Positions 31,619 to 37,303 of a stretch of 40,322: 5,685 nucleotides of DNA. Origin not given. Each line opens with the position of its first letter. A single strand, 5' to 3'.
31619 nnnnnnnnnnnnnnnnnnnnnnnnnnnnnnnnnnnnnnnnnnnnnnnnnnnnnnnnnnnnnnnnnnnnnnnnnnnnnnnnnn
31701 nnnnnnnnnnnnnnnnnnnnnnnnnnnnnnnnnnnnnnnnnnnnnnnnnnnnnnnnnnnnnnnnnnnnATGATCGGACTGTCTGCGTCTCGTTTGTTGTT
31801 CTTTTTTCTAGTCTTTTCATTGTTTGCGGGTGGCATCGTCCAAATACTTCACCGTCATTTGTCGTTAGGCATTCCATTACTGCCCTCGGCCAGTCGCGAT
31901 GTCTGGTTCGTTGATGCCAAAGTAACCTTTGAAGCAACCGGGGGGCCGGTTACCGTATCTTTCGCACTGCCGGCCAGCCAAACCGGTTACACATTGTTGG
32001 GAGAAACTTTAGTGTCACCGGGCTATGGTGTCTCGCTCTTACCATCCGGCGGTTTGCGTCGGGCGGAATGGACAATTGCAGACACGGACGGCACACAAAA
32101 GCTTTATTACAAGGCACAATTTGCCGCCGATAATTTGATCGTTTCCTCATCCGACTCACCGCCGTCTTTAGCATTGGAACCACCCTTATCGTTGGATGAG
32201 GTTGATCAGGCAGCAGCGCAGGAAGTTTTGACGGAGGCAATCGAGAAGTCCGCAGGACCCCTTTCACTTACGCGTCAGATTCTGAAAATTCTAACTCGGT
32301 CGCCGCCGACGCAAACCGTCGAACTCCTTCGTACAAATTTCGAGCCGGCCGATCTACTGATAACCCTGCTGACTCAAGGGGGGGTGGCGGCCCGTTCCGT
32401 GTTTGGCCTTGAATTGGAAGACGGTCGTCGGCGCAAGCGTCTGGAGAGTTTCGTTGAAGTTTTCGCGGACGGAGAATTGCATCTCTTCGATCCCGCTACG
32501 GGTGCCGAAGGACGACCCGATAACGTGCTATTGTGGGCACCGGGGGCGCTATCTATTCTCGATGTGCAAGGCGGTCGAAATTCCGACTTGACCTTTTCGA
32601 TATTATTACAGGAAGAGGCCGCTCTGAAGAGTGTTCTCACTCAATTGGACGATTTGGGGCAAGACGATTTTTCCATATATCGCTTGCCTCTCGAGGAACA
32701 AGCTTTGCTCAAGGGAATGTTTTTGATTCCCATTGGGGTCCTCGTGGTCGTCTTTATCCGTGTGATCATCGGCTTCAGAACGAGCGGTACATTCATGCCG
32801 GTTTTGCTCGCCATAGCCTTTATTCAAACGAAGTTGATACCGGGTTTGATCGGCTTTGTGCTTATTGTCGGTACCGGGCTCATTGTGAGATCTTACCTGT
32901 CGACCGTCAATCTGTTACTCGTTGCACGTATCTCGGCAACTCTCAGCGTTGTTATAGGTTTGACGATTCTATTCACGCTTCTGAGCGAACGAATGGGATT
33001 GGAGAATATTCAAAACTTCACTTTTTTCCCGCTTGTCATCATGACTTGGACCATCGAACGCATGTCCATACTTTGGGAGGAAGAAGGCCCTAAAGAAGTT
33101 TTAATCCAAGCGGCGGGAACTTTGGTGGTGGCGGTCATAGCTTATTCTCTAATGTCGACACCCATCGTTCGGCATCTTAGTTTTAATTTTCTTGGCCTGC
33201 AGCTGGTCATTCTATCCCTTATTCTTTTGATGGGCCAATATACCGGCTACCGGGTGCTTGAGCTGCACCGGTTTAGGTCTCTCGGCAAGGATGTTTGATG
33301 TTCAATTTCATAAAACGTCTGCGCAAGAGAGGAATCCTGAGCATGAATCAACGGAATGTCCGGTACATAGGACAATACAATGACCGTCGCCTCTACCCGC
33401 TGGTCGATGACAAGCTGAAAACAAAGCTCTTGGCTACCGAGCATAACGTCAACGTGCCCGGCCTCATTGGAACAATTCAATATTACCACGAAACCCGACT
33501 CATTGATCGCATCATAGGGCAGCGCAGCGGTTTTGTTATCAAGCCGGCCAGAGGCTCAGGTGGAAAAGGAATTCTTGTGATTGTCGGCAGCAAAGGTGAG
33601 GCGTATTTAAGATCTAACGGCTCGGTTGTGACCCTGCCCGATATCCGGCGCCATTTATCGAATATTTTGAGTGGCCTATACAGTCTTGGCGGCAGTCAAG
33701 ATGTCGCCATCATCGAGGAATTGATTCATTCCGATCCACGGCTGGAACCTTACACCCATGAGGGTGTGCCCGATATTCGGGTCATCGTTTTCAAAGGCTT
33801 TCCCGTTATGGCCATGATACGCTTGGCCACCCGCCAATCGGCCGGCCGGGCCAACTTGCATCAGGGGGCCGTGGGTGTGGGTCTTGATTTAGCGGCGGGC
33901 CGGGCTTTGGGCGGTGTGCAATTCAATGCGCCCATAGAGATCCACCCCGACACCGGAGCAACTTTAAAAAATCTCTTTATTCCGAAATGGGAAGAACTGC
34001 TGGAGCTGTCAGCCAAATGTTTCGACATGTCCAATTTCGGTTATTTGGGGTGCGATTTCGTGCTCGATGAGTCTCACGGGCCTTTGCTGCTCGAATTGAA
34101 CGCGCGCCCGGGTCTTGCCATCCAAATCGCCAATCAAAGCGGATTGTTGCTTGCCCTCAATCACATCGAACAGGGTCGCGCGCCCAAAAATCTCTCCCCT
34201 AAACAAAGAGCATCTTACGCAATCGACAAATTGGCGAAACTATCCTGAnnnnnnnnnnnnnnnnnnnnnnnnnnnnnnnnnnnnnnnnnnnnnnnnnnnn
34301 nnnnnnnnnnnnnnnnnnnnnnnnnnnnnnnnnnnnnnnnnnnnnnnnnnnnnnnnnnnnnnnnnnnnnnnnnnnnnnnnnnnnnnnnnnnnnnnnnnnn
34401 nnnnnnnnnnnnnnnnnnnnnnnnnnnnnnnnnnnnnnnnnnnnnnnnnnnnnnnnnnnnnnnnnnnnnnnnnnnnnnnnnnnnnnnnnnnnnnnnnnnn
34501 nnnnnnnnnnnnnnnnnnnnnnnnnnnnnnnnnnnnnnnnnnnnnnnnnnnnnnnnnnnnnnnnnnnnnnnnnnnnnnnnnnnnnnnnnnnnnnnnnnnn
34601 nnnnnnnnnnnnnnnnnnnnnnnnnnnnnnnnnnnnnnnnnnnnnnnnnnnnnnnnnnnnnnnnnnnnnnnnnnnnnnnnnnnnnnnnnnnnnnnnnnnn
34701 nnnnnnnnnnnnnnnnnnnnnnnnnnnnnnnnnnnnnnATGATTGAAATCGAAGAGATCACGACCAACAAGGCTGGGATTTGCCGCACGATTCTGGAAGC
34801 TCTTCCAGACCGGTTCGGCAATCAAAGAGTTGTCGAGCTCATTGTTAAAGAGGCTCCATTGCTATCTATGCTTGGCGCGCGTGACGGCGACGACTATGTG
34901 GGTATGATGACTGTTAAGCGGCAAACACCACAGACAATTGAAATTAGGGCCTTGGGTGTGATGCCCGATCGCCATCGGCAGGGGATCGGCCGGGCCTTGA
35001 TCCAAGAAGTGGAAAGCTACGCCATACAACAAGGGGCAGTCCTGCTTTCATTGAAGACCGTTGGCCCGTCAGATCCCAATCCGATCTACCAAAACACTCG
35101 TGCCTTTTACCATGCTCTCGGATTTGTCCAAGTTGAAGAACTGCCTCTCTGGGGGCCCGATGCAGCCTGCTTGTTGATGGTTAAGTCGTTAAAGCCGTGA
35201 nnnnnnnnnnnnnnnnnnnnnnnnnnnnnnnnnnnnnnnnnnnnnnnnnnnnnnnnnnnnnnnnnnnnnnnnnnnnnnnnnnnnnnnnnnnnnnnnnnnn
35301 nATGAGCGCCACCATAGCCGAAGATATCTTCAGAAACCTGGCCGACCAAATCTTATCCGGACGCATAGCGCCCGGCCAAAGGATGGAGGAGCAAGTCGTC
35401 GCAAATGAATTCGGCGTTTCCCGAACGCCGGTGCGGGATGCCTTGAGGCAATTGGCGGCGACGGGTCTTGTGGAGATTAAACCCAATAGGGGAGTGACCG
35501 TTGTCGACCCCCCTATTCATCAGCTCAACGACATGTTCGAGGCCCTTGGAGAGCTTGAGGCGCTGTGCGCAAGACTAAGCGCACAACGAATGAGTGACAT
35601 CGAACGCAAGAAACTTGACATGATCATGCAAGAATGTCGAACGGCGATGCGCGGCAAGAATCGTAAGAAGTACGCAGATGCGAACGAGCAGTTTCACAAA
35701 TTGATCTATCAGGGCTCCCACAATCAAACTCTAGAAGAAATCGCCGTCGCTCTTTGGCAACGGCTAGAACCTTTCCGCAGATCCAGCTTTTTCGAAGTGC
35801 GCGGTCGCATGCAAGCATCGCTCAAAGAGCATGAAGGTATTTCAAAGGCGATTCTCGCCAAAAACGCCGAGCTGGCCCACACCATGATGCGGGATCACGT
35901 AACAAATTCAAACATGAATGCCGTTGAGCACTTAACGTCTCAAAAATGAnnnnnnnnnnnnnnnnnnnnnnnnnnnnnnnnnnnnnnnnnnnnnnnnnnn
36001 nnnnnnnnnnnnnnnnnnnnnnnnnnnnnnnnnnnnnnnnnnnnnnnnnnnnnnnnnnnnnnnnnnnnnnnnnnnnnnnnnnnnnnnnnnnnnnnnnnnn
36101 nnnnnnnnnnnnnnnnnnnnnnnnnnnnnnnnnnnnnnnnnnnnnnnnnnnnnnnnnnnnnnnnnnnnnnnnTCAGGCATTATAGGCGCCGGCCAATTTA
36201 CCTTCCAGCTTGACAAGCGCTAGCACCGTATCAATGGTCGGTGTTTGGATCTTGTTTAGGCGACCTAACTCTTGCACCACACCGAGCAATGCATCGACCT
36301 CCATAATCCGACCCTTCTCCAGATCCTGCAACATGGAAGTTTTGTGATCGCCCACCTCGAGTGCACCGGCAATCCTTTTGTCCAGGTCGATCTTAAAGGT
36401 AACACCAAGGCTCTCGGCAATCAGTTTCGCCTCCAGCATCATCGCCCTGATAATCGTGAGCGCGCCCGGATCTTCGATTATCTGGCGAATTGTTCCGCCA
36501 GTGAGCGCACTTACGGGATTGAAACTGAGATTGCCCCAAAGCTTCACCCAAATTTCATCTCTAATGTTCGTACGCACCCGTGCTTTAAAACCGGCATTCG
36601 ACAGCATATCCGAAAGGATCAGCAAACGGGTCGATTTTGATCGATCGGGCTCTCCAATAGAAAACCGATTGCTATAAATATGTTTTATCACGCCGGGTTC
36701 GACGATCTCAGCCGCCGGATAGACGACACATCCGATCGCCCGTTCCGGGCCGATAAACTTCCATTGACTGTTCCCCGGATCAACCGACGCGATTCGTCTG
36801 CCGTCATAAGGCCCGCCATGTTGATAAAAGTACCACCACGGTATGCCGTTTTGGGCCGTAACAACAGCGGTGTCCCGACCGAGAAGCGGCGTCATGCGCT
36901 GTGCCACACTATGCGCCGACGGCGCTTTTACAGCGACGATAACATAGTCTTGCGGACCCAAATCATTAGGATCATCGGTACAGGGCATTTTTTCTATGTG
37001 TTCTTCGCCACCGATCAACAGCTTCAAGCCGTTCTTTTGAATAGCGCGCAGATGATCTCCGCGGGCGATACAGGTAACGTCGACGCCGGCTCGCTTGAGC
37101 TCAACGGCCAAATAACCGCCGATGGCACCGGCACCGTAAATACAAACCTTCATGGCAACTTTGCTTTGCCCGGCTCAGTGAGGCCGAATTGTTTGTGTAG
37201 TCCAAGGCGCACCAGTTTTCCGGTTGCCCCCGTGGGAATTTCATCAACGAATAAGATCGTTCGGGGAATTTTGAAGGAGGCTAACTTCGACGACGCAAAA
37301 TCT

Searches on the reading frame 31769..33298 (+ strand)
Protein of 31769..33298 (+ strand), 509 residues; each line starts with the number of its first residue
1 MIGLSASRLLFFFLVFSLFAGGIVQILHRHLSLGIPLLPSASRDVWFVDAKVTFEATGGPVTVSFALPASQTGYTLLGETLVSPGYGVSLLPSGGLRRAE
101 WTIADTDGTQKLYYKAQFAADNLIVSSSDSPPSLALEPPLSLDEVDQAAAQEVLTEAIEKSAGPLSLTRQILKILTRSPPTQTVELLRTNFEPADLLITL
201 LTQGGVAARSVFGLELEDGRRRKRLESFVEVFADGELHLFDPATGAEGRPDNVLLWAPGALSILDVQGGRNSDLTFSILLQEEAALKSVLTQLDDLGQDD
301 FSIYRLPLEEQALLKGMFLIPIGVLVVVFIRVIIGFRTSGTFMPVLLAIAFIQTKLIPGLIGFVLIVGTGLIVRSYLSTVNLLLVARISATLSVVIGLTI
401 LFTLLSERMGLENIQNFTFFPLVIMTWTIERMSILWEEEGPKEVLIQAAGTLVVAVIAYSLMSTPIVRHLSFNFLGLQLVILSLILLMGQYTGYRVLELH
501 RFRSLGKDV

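Call 33: search_protein_families(library=pfam, proteins=[window:31769-33298:+], max_evalue=0.001)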
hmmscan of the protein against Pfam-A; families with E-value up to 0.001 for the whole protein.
window:31769-33298:+ (509 aa): 2 families
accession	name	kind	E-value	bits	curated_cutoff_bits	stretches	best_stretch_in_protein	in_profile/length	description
PF14402.11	7TM_transglut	-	2.4e-93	312.6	25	1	262-505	2-247/248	7 transmembrane helices usually fused to an inactive transglutaminase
PF14400.11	Transglut_i_TM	-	7.6e-45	153.2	25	1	28-189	1-159/161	Inactive transglutaminase fused to 7 transmembrane helices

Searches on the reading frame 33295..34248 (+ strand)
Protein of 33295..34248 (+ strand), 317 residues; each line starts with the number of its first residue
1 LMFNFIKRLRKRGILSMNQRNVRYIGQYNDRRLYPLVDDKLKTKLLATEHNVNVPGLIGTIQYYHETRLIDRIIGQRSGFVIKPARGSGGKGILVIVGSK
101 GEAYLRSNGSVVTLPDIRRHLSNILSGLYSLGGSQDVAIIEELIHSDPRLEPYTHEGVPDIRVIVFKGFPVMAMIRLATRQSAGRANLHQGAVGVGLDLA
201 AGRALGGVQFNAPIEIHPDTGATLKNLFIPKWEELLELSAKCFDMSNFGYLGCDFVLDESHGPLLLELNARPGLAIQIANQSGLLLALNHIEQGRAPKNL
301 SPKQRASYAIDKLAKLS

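Call 33: search_protein_families(library=pfam, proteins=[window:33295-34248:+], max_evalue=0.001)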
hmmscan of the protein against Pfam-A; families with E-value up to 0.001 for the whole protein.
window:33295-34248:+ (317 aa): 5 families
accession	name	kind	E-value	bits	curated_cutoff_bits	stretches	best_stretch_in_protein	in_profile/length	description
PF14397.11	ATPgrasp_ST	-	5.3e-91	305.1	31.4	1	19-293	1-278/278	Sugar-transfer associated ATP-grasp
PF08443.16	RimK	-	2e-09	37.7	21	0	233-276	129-171/188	RimK-like ATP-grasp domain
PF02655.19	ATP-grasp_3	-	2e-07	31.6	23.2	0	38-99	2-53/160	ATP-grasp domain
PF14398.11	ATPgrasp_YheCD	-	3e-07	30.4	26.8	0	57-108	29-79/255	YheC/D like ATP-grasp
PF02955.21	GSH-S_ATP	-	9e-05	22.4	23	0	160-198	85-123/175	Prokaryotic glutathione synthetase, ATP-grasp domain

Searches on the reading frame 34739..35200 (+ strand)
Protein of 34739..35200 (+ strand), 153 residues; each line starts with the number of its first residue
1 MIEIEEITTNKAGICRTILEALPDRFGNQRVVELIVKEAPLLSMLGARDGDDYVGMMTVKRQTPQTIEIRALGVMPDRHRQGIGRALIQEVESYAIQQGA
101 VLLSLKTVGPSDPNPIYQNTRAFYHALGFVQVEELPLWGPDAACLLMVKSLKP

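Call 33: search_protein_families(library=pfam, proteins=[window:34739-35200:+], max_evalue=0.001)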
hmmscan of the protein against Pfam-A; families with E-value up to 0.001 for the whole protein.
window:34739-35200:+ (153 aa): 3 families
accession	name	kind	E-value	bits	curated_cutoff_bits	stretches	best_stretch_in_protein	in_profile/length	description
PF00583.31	Acetyltransf_1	-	2.2e-12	47.7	20.7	1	40-129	32-116/116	Acetyltransferase (GNAT) family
PF13508.13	Acetyltransf_7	-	2.5e-11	44.2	27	1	45-130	6-83/84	Acetyltransferase (GNAT) domain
PF13673.13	Acetyltransf_10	-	1.1e-10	42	23.6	1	41-134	30-112/128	Acetyltransferase (GNAT) domain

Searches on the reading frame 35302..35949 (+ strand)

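Call 33: search_protein_families(library=pfam, proteins=[window:35302-35949:+], max_evalue=0.001)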
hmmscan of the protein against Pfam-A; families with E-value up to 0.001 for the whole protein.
window:35302-35949:+ (215 aa): 4 families
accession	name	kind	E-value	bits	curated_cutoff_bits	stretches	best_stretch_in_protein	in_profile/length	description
PF07729.17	FCD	-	2.7e-28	99.3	24.3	1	77-201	1-124/125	FCD domain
PF00392.27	GntR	-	5.2e-19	68.1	27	1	6-67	2-64/64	Bacterial regulatory proteins, gntR family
PF13545.12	HTH_Crp_2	-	0.00041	20.7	27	1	28-70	23-64/70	Crp-like helix-turn-helix domain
PF01978.25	TrmB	-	0.00089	19.5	25.6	0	29-63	24-58/68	Sugar-specific transcriptional regulator TrmB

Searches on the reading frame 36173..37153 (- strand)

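Call 33: search_protein_families(library=pfam, proteins=[window:36173-37153:-], max_evalue=0.001)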
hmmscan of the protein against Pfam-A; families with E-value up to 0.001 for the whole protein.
window:36173-37153:- (326 aa): 3 families
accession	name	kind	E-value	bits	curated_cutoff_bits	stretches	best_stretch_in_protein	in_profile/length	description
PF08546.17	ApbA_C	-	3.7e-31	108.5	22.7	1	196-315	1-122/125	Ketopantoate reductase PanE/ApbA C terminal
PF02558.23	ApbA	-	4.9e-28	98.1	22.2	1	3-104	1-103/150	Ketopantoate reductase PanE/ApbA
PF00070.33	Pyr_redox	-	0.00031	21.6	22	1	2-36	1-35/82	Pyridine nucleotide-disulphide oxidoreductase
